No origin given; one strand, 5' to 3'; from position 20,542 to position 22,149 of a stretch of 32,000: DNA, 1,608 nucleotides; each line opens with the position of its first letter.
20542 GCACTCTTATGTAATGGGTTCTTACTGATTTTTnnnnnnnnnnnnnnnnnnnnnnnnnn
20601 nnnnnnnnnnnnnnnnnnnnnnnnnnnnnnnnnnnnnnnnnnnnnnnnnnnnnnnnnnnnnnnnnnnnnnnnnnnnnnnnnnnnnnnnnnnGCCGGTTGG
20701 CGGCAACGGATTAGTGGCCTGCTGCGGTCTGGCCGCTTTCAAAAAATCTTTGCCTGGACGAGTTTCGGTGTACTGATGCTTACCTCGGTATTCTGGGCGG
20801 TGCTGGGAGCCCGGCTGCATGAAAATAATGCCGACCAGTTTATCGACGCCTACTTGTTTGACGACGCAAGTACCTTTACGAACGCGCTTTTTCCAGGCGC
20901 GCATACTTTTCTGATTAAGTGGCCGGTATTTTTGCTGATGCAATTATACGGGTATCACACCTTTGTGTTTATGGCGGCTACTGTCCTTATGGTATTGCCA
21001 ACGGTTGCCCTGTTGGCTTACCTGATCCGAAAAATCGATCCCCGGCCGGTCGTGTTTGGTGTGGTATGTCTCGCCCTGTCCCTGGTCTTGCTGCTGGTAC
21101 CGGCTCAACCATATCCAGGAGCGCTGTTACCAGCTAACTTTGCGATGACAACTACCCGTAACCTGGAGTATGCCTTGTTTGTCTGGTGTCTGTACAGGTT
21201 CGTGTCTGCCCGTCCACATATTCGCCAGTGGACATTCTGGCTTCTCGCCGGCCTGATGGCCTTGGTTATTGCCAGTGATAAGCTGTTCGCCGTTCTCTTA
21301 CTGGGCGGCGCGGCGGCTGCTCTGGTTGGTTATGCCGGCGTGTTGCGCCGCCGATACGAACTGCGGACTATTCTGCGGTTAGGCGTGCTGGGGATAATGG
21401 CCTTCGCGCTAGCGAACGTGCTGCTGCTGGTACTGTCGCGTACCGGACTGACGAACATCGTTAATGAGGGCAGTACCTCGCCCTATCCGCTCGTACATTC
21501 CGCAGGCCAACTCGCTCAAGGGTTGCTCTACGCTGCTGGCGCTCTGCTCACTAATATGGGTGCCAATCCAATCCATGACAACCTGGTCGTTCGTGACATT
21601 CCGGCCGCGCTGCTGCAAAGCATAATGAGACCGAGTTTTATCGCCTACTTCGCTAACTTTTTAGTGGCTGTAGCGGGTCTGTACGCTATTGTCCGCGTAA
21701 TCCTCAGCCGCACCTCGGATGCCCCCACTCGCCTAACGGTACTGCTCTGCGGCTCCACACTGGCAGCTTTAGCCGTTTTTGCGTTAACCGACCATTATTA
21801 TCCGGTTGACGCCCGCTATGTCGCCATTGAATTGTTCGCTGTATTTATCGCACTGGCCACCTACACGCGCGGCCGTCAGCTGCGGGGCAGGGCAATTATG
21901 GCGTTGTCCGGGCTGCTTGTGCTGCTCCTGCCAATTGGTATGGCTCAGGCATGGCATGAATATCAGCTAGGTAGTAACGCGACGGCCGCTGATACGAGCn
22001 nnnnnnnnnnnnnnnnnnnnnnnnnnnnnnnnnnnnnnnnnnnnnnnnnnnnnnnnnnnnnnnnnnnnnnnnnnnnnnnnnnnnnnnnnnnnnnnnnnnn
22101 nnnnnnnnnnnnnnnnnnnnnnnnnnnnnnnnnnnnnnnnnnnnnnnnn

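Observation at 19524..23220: Two-gene amino-sugar decoration module: ArnC-like GT2 plus a polytopic membrane protein fused to a PIG-L deacetylase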

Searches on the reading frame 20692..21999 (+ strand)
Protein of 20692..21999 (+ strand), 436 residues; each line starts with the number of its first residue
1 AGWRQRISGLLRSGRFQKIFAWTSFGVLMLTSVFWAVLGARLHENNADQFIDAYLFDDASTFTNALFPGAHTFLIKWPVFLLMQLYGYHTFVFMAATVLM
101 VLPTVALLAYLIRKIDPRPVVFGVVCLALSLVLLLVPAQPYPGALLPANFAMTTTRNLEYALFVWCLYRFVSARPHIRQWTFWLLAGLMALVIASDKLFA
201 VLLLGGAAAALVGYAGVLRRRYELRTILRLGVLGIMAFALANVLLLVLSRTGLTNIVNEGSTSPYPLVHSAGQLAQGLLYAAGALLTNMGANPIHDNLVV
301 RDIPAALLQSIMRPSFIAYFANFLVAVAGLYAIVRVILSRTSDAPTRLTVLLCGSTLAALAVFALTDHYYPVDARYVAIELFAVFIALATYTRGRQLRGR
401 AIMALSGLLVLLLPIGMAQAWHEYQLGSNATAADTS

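Call 34: search_protein_families(library=pfam, alignment_id=A2, max_evalue=10)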
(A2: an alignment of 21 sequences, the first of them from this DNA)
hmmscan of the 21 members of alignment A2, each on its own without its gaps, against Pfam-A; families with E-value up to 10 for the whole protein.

A. member 1, seq(436 aa): 1 family
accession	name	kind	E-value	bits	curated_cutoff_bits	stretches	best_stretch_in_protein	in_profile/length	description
PF08611.15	DUF1774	-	8.5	7.2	23.5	1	16-44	50-78/95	Fungal protein of unknown function (DUF1774)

B. families by the number of members that match (of 21 scanned): 18 families
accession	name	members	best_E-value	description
PF09858.14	DUF2085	2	0.12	Predicted membrane protein (DUF2085)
PF02419.22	PsbL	1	0.017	PsbL protein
PF17431.7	YpmT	1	0.036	Uncharacterized YmpT-like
PF25285.1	DUF7875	1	0.041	Domain of unknown function (DUF7875)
PF18893.5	DUF5652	1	0.079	Family of unknown function (DUF5652)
PF02464.23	CinA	1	0.096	Competence-damaged protein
PF20517.3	TMEM127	1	0.11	Transmembrane protein 127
PF08381.16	BRX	1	0.18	Transcription factor regulating root and shoot growth via Pin3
PF01010.25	Proton_antipo_C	1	0.21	NADH-dehyrogenase subunit F, TMs, (complex I) C-terminus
PF21917.1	NMB0537_N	1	0.25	N-terminal region of NMB0537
PF13231.12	PMT_2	1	0.93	Dolichyl-phosphate-mannose-protein mannosyltransferase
PF08294.17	TIM21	1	1.4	TIM21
PF19832.4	DUF6313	1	1.5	Family of unknown function (DUF6313)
PF20506.3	DUF6732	1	1.8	Family of unknown function (DUF6732)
PF17555.7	TssN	1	2.4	Type VI secretion system, TssN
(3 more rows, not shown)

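Call 35: find_homologous_proteins(query=A2, max_evalue=0.01)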
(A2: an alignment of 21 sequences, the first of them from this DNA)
Query A2 (21 sequences) (436 aa, profile of the alignment): 4 proteins with E <= 0.01 among 8000 candidates.
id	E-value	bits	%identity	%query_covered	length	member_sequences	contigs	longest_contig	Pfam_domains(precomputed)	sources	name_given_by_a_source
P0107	3.0e-172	592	40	96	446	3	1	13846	-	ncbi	ncbi:MAG TPA: hypothetical protein VII55_03605, partial [Candidatus Saccharimonadales bacterium]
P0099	3.1e-145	503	58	87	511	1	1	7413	-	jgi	jgi:hypothetical protein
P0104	3.5e-119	417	40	89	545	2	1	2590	-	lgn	-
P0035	6.5e-85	304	45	64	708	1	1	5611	PF02585.23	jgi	-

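Call 42: search_protein_representatives(alignment_id=A2)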
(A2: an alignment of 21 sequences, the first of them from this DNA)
Query: 21 sequences, 442 profile positions. Proteins with E-value up to 0.001 (for the whole library): 320; up to 1e-10: 250; up to 1e-30: 177. The best 150 are listed.
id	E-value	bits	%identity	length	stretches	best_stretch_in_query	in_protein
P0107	9.7e-173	591.8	-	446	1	4-429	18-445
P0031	1.0e-171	588.4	-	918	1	3-441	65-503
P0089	4.7e-167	573.1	-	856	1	3-440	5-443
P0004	2.5e-164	564.1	-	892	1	2-441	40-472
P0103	1.2e-162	558.5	-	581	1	4-441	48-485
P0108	2.1e-159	547.9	-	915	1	4-441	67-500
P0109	2.7e-157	540.9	-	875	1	4-439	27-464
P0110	3.7e-157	540.5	-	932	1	5-440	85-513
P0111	7.5e-156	536.2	-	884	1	15-439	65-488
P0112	1.1e-153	529.0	-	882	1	11-440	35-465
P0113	1.3e-153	528.8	-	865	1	4-439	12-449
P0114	2.6e-153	527.8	-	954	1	9-440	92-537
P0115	2.6e-153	527.8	-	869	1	7-440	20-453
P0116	4.2e-152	523.8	-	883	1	9-441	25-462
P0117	4.6e-151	520.4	-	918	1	7-441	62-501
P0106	1.0e-109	384.2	-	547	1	15-436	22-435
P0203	4.7e-99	349.0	-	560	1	7-439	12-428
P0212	5.2e-92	325.8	-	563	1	22-427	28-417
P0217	2.0e-86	307.3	-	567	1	17-428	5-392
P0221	5.7e-84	299.3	-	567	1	5-431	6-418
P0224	4.8e-82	292.9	-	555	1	6-429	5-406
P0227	4.2e-78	279.9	-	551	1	16-434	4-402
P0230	2.5e-75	270.8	-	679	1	20-432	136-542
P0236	3.2e-73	263.9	-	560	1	11-427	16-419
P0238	3.6e-70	253.8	-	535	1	28-442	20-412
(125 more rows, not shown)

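Call 43: search_protein_families(library=pfam, proteins=[P0217, P0221, P0224, P0227, P0236, P0238, P0230, P0203, P0212], max_evalue=0.1)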
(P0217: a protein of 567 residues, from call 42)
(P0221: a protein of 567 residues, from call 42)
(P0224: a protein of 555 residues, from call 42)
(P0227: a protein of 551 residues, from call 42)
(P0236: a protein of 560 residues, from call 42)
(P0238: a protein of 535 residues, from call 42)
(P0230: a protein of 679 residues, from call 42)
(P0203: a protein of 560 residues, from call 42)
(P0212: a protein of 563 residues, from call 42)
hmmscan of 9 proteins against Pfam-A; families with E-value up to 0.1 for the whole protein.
P0217 (567 aa): 0 families

P0221 (567 aa): 0 families

P0224 (555 aa): 0 families

P0227 (551 aa): 1 family
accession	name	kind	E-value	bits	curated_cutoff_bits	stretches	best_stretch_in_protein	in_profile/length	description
PF19300.4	BPD_transp_1_N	-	0.093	13.4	23.8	0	162-215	2-54/114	Binding-prot-dependent transport system membrane comp, N-term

P0236 (560 aa): 0 families

P0238 (535 aa): 0 families

P0230 (679 aa): 1 family
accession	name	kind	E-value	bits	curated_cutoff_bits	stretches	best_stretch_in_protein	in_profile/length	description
PF04138.20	GtrA_DPMS_TM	-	8.3e-12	45.8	26.1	1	2-118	1-117/117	GtrA/DPMS, transmembrane domain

P0203 (560 aa): 0 families

P0212 (563 aa): 0 families

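Call 60: predict_structure(alignment_id=A2)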
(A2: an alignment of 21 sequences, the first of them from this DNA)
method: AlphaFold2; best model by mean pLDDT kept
length: 436 residues; sequences in the alignment: 21
mean_pLDDT: 82.7   pTM: 0.87
mean pLDDT of the five models: 82.7, 82.5, 82.3, 80.7, 80.7
residues with pLDDT >= 90: 171; 70-90: 191; 50-70: 56; < 50: 18
segments of 3 or more residues with pLDDT < 50: 47-50, 142-154
pLDDT, mean of each block of 10 residues (from residue 1): 71 89 97 86 56 61 69 73 75 81 91 95 97 79 40 62 94 91 96 88 92 81 87 95 87 68 69 85 86 78 86 92 96 91 91 92 77 68 95 88 93 95 83 60
secondary structure, 60 per line:
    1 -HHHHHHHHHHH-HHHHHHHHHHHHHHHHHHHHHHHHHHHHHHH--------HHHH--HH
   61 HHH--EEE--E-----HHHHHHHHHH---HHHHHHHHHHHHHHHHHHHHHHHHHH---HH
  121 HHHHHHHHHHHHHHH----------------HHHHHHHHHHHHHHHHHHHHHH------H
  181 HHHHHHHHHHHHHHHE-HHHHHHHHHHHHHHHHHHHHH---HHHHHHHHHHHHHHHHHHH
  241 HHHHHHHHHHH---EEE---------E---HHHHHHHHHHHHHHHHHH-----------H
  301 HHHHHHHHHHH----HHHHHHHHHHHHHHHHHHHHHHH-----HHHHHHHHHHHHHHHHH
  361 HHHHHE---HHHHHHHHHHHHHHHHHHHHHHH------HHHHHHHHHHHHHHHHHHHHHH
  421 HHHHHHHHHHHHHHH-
elements in order: H2-12 H14-44 H53-56 H59-63 E66-68 H77-86 H90-115 H119-135 H152-173 H180-195 H198-218 H222-251 E255-257 H271-288 H300-311 H316-338 H344-365 H370-392 H399-435

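Call 62: fold_search(model_id=the predicted structure, library=pdb)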
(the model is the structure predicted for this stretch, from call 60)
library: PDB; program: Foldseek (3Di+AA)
matches with E <= 10: 496; with E <= 0.001: 0
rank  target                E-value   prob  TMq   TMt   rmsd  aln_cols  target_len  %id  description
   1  6s7o_A                1.3e-02  0.99  0.39  0.28  15.4       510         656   12  Cryo-EM structure of human oligosaccharyltransferase complex OST-A (released 2019-12-18)
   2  6ftg_5                1.4e-02  1.00  0.44  0.33  16.3       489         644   11  Subtomogram average of OST-containing ribosome-translocon complexes from canine rough microsomal membranes (released 2018-03-21)
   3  5ogl_A                1.7e-02  1.00  0.45  0.30  17.2       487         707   10  Structure of bacterial oligosaccharyltransferase PglB in complex with an acceptor peptide and an lipid-linked oligosac (released 2017-10-25)
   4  9i5k_A                1.8e-02  1.00  0.42  0.38  15.1       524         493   11  Structure of the Chaetomium thermophilum Pmt4 homodimer (C2 symmetry) (released 2025-12-24)
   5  7tak_A                2.5e-02  0.15  0.11  0.11  22.9       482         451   11  Structure of a NAT transporter (released 2023-01-25)
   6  8b6l_I                3.3e-02  0.99  0.44  0.31  16.2       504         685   11  Subtomogram average of the human Sec61-TRAP-OSTA-translocon (released 2022-12-07)
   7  9n9j_I                3.7e-02  0.97  0.42  0.29  16.8       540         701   11  Structure of a GRP94 folding intermediate engaged with a CCDC134- and FKBP11-bound secretory translocon (released 2025-11-19)
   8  6gxc_A                4.3e-02  0.99  0.43  0.30  16.5       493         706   10  Bacterial oligosaccharyltransferase PglB in complex with an inhibitory peptide and a reactive lipid-linked oligosaccha (released 2018-11-14)
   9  9dlh                  4.3e-02  0.99  0.41  0.33   8.7       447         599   15  donor substrate analog-bound AftB (released 2025-06-25)
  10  7zlg_A                5.5e-02  0.99  0.47  0.34  13.6       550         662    8  Cryo-EM structure of C-mannosyltransferase CeDPY19, in complex with acceptor peptide and bound to CMT2-Fab and anti-Fa (released 2023-01-11)
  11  7tak_B                7.7e-02  0.09  0.11  0.10  22.6       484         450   12  Structure of a NAT transporter (released 2023-01-25)
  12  8hvt_A                1.1e-01  0.28  0.20  0.18  22.0       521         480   10  Structure of the human CLC-7/Ostm1 complex reveals a novel state (released 2024-01-03)
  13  6h7d                  1.4e-01  0.11  0.12  0.11  24.9       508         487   10  Crystal Structure of A. thaliana Sugar Transport Protein 10 in complex with glucose in the outward occluded state (released 2019-02-06)
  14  4iu8_B                1.5e-01  0.08  0.10  0.11  24.8       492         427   13  Crystal structure of a membrane transporter (selenomethionine derivative) (released 2013-04-17)
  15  8ybq_A                1.8e-01  0.13  0.15  0.14  22.3       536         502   13  Choline transporter BetT - CHT bound (released 2024-09-04)
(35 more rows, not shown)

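Call 78: fold_search(model_id=the predicted structure, library=viral)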
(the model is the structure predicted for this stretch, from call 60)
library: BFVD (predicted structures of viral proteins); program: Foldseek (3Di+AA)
matches with E <= 10: 185; with E <= 0.001: 0
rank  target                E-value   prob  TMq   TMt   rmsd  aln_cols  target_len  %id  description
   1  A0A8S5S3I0            1.6e-02  1.00  0.40  0.24   9.0       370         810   15  Uncharacterized protein [Siphoviridae sp. ctBLh2]
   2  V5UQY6                2.0e-02  0.99  0.40  0.40  12.8       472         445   14  Uncharacterized protein [Oenococcus phage phiS13]
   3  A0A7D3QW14            2.1e-02  0.28  0.14  0.13  25.9       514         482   11  Uncharacterized protein [Fadolivirus FV1/VV64]
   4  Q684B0                9.1e-02  0.85  0.37  0.29  18.3       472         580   13  (no name in the UniProt tables at hand)
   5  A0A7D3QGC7            1.5e-01  0.13  0.14  0.13  27.1       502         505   13  (no name in the UniProt tables at hand)
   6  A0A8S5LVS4            2.1e-01  0.12  0.13  0.13  24.9       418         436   13  Minor tail protein [Siphoviridae sp. ctkzC12]
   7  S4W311                2.1e-01  0.09  0.12  0.10  25.5       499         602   13  Uncharacterized protein [Pandoravirus salinus]
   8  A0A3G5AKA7            2.3e-01  0.16  0.19  0.15  24.6       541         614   13  Voltage-gated chloride channel protein [Sylvanvirus sp.]
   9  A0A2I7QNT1            2.5e-01  0.08  0.12  0.12  24.7       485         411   14  (no name in the UniProt tables at hand)
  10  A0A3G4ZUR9            3.0e-01  0.09  0.13  0.08  25.2       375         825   13  chitin synthase [Barrevirus sp.]
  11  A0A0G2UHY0            3.2e-01  0.15  0.13  0.18  18.0       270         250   10  Membrane protein US20 [Mandrillus leucophaeus cytomegalovirus]
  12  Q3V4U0                3.5e-01  0.54  0.33  0.28  10.8       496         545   11  Putative transmembrane protein ORF545 [Acidianus two-tailed virus]
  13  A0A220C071            3.8e-01  0.44  0.16  0.32  15.7       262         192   11  (no name in the UniProt tables at hand)
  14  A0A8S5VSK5            4.0e-01  0.18  0.15  0.20  18.1       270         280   13  (no name in the UniProt tables at hand)
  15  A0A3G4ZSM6            4.3e-01  0.09  0.15  0.15  24.9       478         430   10  MFS transporter [Edafosvirus sp.]
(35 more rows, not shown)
